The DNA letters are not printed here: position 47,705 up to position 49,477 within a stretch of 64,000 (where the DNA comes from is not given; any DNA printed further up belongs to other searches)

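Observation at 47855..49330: Bacterially encoded type-II PI4-kinase-like protein with ankyrin-like repeats and a membrane anchor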

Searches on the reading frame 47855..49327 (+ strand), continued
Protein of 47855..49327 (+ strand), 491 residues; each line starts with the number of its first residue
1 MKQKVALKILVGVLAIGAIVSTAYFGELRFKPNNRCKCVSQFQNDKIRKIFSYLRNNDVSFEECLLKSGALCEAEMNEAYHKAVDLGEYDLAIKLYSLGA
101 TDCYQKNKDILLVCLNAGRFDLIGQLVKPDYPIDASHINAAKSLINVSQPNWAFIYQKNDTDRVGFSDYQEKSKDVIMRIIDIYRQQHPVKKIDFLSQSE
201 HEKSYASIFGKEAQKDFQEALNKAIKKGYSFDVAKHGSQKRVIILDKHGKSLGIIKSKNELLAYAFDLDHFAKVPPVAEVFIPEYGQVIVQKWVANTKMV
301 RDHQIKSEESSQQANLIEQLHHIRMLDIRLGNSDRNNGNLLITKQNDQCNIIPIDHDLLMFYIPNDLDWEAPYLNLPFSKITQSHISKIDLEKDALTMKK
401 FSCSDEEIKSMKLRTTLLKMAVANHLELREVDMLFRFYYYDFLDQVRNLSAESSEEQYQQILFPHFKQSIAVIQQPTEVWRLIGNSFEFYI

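Call 33: search_solved_structures(query=A2, max_evalue=1, show_alignments=2)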
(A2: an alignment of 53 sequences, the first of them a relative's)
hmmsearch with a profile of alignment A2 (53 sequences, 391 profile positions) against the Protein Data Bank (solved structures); distinct sequences matched with E-value up to 1: 15.
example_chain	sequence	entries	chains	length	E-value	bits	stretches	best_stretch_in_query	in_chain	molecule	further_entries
9hhm_A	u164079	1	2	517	5.6e-22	81.9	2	125-269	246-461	Phosphatidylinositol 4-kinase type 2-beta,Endolysin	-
4wtv_A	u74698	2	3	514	6.1e-22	81.8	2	123-269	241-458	Phosphatidylinositol 4-kinase type 2-beta,Endolysin,Phosphatidylinositol 4-kinase type 2-b | Phosphatidylinositol 4-kinase type 2-beta,Endolysin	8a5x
4hnd_A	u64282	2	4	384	3.4e-21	79.3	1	42-261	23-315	Phosphatidylinositol 4-kinase type 2-alpha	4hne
4pla_A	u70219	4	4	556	2.8e-19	73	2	43-117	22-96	Chimera protein of Phosphatidylinositol 4-kinase type 2-alpha and Lysozyme | Phosphatidylinositol 4-kinase type 2-alpha,Lysozyme,Phosphatidylinositol 4-kinase t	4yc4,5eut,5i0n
4kqa_A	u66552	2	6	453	0.0099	18.6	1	33-143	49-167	Protein H03A11.1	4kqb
6gl3_A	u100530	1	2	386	0.013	18.2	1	206-243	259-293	Phosphatidylinositol 4-kinase beta,Phosphatidylinositol 4-kinase beta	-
8q6f_A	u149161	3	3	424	0.014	18.1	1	206-243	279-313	Phosphatidylinositol 4-kinase beta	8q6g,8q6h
5c46_E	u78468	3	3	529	0.02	17.6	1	206-243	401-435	Phosphatidylinositol 4-kinase beta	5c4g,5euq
8vof_A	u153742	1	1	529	0.021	17.5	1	206-243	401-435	Isoform 2 of Phosphatidylinositol 4-kinase beta,Isoform 2 of Phosphatidylinositol 4-kinase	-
4d0l_A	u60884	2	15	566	0.022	17.5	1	206-243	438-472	PHOSPHATIDYLINOSITOL 4-KINASE BETA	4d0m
4wae_A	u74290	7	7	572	0.022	17.4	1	206-243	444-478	Phosphatidylinositol 4-kinase beta,Phosphatidylinositol 4-kinase beta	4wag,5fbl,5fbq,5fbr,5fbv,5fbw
5yh3_C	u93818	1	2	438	0.024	17.3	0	63-153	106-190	Extracellular serine/threonine protein kinase FAM20C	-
5wrr_A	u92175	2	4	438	0.055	16.1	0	191-210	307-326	Pseudokinase FAM20A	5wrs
5yh2_A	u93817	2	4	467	0.065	15.9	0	191-210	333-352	Pseudokinase FAM20A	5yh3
5yh0_A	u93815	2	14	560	0.15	14.7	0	50-153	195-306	DrFam20C1 | Family with sequence similarity 20, member Ca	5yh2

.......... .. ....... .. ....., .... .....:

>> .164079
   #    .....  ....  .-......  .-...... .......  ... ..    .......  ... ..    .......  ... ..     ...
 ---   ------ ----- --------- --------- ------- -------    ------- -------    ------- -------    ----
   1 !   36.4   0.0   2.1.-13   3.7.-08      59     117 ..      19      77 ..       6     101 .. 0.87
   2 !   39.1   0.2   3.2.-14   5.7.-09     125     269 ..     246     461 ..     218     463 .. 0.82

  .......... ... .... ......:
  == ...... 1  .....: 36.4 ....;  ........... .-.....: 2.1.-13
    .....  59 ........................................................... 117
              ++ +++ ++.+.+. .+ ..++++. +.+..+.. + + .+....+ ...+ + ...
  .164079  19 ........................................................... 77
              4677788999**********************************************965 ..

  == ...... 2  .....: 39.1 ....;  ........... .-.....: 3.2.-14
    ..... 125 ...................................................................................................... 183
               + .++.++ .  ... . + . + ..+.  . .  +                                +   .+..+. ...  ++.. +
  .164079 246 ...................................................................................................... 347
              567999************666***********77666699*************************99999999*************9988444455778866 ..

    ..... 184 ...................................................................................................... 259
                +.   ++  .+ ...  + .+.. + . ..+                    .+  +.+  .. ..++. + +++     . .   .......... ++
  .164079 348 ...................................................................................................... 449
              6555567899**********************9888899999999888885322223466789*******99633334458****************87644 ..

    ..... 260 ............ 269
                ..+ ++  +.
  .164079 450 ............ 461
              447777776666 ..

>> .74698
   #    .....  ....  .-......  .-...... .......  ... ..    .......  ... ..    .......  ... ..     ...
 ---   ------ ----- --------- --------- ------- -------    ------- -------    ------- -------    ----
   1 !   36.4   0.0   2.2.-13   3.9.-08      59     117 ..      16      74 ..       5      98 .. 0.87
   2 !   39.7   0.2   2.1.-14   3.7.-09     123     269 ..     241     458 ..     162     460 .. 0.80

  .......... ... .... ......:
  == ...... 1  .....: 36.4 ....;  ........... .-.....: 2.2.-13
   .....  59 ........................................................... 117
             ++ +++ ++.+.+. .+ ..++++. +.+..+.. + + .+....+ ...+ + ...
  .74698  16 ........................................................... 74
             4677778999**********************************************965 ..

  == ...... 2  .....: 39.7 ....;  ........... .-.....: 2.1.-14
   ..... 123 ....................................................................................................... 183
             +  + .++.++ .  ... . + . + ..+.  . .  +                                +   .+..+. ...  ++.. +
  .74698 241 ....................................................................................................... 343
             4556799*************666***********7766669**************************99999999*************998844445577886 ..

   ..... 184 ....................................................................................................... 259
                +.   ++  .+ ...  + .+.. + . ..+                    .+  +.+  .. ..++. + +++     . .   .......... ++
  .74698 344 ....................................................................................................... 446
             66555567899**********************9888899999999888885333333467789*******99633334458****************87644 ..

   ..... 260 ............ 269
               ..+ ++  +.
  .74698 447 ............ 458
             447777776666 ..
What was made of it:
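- On PI3/PI4-kinase catalytic domain family (Pfam PF00454): They align to the equivalent PI4K2B residues (call 33).
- Closest known: Animal type II PI 4-kinases. Same: The wide-family profile that includes the window protein hits them at E about 1e-21 to 1e-22 (call 33).
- That wide profile hits PI4K2B at E 5.6e-22 and PI4K2A at E 3.4e-21, but type III PI4KB only at 0.01 (call 33).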

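Call 36: find_homologous_proteins(query=A2, max_evalue=1e-10)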
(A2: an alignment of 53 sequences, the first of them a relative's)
Query A2 (53 sequences) (491 aa, profile of the alignment): 25 proteins with E <= 1e-10 among 8000 candidates.
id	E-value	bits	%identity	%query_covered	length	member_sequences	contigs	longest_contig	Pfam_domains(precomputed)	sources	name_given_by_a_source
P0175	6.0e-97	344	30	36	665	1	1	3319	PF00454.34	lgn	-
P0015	4.5e-82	295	45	100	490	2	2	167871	PF00454.34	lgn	-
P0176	1.5e-81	293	26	28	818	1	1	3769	PF00454.34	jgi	-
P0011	7.4e-81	291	43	99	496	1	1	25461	PF00454.34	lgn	-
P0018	5.5e-80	288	47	87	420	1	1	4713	PF00454.34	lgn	-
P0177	7.6e-80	287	25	27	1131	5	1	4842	PF00454.34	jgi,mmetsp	mmetsp:Transcript_15386/g.46445 ORF Transcript_15386/g.46445 Transcript_15386/m.46445 type:complete 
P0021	2.2e-79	286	41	98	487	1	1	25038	PF00454.34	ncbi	-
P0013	2.7e-79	286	44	100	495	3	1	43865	PF00454.34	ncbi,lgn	-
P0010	6.8e-79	284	46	92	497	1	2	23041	PF00454.34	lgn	-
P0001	1.4e-78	283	100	100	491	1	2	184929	PF00454.34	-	-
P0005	4.2e-78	282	52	100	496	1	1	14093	PF00454.34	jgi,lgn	jgi:hypothetical protein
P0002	2.5e-77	279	81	100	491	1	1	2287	PF00454.34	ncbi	-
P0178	1.3e-76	277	24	36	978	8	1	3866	PF00454.34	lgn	-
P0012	1.8e-76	276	46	92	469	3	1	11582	PF00454.34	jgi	-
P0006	1.3e-74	270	51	100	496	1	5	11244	PF00454.34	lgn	-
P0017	2.4e-74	269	45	91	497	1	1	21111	PF00454.34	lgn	-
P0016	1.7e-73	266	43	98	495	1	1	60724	PF00454.34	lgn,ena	-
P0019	1.9e-73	266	45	91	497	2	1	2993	PF00454.34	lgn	-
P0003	3.1e-73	266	69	100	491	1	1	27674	PF00454.34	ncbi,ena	-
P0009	2.1e-72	263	44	100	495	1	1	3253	PF00454.34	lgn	-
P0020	3.0e-72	262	44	93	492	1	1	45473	PF00454.34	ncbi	-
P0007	1.5e-71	260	53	91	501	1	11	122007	PF00454.34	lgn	-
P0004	1.7e-71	260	59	100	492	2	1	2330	PF00454.34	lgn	-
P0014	1.9e-70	256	45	92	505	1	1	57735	PF00454.34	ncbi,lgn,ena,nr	ncbi:MAG: hypothetical protein S4CHLAM7_02440 [Chlamydiae bacterium]|nr:hypothetical protein [Chlamy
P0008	1.7e-65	240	47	100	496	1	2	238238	PF00454.34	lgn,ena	-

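Call 37: list_cluster_members(proteins=[P0071, P0110, P0150, P0166, P0037, P0048, P0084, P0033, P0042, P0056])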
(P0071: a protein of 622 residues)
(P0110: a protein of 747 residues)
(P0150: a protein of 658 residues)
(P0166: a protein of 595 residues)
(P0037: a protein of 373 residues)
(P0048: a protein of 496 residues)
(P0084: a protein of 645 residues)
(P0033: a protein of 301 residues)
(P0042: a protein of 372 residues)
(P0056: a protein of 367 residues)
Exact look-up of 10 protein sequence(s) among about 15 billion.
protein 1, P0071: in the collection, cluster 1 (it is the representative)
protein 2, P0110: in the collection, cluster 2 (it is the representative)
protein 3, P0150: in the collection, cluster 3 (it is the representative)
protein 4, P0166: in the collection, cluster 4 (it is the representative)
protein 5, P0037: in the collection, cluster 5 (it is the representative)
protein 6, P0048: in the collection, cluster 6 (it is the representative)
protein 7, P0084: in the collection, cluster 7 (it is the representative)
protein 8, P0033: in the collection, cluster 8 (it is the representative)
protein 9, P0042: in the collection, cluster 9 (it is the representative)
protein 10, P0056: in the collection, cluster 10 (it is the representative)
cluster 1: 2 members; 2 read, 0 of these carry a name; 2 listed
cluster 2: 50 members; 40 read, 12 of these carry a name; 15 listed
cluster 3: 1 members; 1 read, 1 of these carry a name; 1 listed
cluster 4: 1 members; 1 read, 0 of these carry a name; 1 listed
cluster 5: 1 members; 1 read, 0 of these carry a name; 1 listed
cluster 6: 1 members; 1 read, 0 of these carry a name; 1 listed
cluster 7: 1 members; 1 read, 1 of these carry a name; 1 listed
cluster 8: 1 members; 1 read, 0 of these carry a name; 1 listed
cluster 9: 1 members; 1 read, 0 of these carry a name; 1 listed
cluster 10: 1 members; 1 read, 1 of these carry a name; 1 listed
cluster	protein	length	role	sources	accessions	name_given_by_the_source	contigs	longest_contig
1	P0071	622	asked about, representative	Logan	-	-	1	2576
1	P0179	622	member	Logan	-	-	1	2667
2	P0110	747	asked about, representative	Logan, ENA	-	-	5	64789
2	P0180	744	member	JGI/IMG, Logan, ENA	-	hypothetical protein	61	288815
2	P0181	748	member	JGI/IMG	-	hypothetical protein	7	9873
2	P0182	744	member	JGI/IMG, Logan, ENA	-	phosphatidylinositol 4-kinase type 2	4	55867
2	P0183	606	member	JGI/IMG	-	phosphatidylinositol 4-kinase type 2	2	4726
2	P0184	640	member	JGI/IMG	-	hypothetical protein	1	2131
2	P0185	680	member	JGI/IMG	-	hypothetical protein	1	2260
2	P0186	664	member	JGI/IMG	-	hypothetical protein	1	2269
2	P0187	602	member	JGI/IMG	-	phosphatidylinositol 4-kinase type 2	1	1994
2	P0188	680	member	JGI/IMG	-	hypothetical protein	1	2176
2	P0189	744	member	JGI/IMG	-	phosphatidylinositol 4-kinase type 2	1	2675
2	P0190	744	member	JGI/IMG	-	phosphatidylinositol 4-kinase type 2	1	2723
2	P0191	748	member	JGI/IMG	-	phosphatidylinositol 4-kinase type 2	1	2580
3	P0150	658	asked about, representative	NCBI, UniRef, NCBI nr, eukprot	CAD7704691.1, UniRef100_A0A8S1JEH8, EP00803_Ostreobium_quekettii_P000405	unnamed protein product [Ostreobium quekettii] | 1-phosphatidylinositol 4-kinase n=1 Tax=Ostreobium quekettii TaxID=121088 ... | evm.model.scf_1559.2 EVM.evm.TU.scf_1559.2 scf_1559:31828-33804(-)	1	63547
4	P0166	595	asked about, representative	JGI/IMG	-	-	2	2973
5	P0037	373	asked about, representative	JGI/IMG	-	-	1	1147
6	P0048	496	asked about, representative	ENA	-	-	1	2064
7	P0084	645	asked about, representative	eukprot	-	TRINITY_DN13273_c0_g1_i2.p1 TRINITY_DN13273_c0_g1~~TRINITY_DN13273_c0_g1_i2.p1 ORF ...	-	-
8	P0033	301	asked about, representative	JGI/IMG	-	-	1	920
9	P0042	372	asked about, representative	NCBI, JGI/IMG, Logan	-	-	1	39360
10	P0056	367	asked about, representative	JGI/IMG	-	hypothetical protein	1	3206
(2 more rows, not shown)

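Call 38: find_encoding_contigs(protein=P0042, flank=6000, max_places=2)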
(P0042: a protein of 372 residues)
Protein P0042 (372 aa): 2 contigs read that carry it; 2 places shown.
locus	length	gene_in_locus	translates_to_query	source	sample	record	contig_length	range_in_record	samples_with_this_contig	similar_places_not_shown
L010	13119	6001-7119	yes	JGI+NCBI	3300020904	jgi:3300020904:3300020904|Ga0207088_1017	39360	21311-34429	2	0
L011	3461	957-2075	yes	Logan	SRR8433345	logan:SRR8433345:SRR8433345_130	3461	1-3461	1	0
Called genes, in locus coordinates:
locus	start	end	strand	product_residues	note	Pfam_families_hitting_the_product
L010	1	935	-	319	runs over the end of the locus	PF05704:Caps_synth (weak), PF12919:TcdA_TcdB (faint), PF04488:Gly_transf_sug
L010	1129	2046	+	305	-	PF00291:PALP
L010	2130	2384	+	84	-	-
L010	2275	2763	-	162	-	PF11738:DUF3298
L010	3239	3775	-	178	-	-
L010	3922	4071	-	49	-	-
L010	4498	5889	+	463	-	PF01120:Alpha_L_fucos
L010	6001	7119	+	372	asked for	PF00454:PI3_PI4_kinase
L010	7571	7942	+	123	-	PF05973:Gp49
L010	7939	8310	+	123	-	PF13744:HTH_37, PF01381:HTH_3 (weak)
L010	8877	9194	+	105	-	PF05973:Gp49 (weak)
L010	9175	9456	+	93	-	PF21716:dnstrm_HI1420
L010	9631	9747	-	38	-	-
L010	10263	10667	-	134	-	PF02810:SEC-C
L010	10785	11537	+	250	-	PF01171:ATP_bind_3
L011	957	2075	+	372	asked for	PF00454:PI3_PI4_kinase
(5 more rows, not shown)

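Call 39: find_encoding_contigs(protein=P0024, flank=6000, max_places=2)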
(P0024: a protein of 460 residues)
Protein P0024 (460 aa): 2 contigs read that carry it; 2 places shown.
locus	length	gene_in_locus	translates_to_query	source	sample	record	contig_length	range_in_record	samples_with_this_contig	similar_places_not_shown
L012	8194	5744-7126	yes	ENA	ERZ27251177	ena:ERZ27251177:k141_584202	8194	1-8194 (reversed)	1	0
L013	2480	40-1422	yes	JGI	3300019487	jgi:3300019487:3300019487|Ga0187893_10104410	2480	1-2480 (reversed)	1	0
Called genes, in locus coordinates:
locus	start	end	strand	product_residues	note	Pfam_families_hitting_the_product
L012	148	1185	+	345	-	PF00651:BTB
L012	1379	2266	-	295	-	PF13474:SnoaL_3 (weak), PF14534:DUF4440 (faint)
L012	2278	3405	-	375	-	-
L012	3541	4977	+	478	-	PF13606:Ank_3 (faint), PF00856:SET (weak), PF12796:Ank_2, PF00023:Ank (faint), PF13637:Ank_4 (faint)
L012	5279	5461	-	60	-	-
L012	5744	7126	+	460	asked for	PF00454:PI3_PI4_kinase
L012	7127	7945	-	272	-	PF00196:GerE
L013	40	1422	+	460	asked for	PF00454:PI3_PI4_kinase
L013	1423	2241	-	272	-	PF00196:GerE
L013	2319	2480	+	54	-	?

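Call 42: search_protein_families(library=pfam, alignment_id=A1, max_evalue=1)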
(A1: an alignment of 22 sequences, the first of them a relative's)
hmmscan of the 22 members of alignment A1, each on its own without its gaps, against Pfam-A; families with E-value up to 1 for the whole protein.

A. member 1, P0001 (491 aa): 1 family
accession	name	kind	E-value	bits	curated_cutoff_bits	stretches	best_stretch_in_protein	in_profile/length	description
PF00454.33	PI3_PI4_kinase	-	1e-14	55.5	27.1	1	313-426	127-236/241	Phosphatidylinositol 3- and 4-kinase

B. families by the number of members that match (of 22 scanned): 11 families
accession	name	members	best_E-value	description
PF00454.33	PI3_PI4_kinase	22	9.4e-17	Phosphatidylinositol 3- and 4-kinase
PF07862.16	Nif11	2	0.12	Nif11 domain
PF04977.20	DivIC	1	5.5e-07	Septum formation initiator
PF17832.7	Pre-PUA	1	0.034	Pre-PUA-like domain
PF05289.16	BLYB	1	0.063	Borrelia hemolysin accessory protein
PF02348.25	CTP_transf_3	1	0.068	Cytidylyltransferase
PF20211.3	DUF6571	1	0.078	Family of unknown function (DUF6571)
PF11713.13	Peptidase_C80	1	0.18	Peptidase C80 family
PF20906.3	S-Me-THD_C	1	0.18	S-Me-THD-like, C-terminal domain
PF24183.1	DUF7412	1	0.21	Family of unknown function (DUF7412)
PF06458.18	MucBP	1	0.89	MucBP domain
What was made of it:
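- On PI3/PI4-kinase catalytic domain family (Pfam PF00454): 22 of 22 orthologs match, best E 9.4e-17 (call 42).
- Checked: All 22 orthologs hit PF00454 (call 42). No Ank family of Pfam is hit in any of the 22 orthologs, even at E <= 1 (call 42).
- All 22 orthologs hit it (call 42).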

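Call 57: find_encoding_contigs(protein=P0032, flank=4000, max_places=1)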
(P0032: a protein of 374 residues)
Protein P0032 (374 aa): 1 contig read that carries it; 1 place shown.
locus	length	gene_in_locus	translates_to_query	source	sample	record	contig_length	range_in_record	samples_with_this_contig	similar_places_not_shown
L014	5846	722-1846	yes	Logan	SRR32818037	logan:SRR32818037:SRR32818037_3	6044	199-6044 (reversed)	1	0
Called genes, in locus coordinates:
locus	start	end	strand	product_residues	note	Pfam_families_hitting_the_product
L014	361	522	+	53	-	-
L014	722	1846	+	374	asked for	PF00454:PI3_PI4_kinase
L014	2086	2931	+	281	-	PF06347:SH3_4 (faint), PF08239:SH3_3, PF18348:SH3_16 (faint), PF00877:NLPC_P60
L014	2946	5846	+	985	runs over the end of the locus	PF00675:Peptidase_M16 (weak), PF05193:Peptidase_M16_C, PF08367:M16C_assoc, PF05193:Peptidase_M16_C, PF22516:PreP_C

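Call 58: find_encoding_contigs(protein=P0025, flank=4000, max_places=1)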
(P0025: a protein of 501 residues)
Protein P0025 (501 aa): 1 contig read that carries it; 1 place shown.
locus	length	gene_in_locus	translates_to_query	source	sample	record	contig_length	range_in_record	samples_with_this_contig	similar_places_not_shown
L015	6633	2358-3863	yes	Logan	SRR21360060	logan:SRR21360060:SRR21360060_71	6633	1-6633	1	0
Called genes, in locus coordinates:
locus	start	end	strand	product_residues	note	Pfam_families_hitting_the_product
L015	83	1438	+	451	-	PF05697:Trigger_N, PF05698:Trigger_C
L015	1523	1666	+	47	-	-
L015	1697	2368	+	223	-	-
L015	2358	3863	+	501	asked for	PF00454:PI3_PI4_kinase (weak)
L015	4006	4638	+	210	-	PF00574:CLP_protease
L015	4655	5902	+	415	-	PF06689:zf-C4_ClpX, PF00004:AAA, PF07724:AAA_2, PF10431:ClpB_D2-small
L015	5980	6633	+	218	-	?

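Call 59: find_encoding_contigs(protein=P0036, flank=4000, max_places=1)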
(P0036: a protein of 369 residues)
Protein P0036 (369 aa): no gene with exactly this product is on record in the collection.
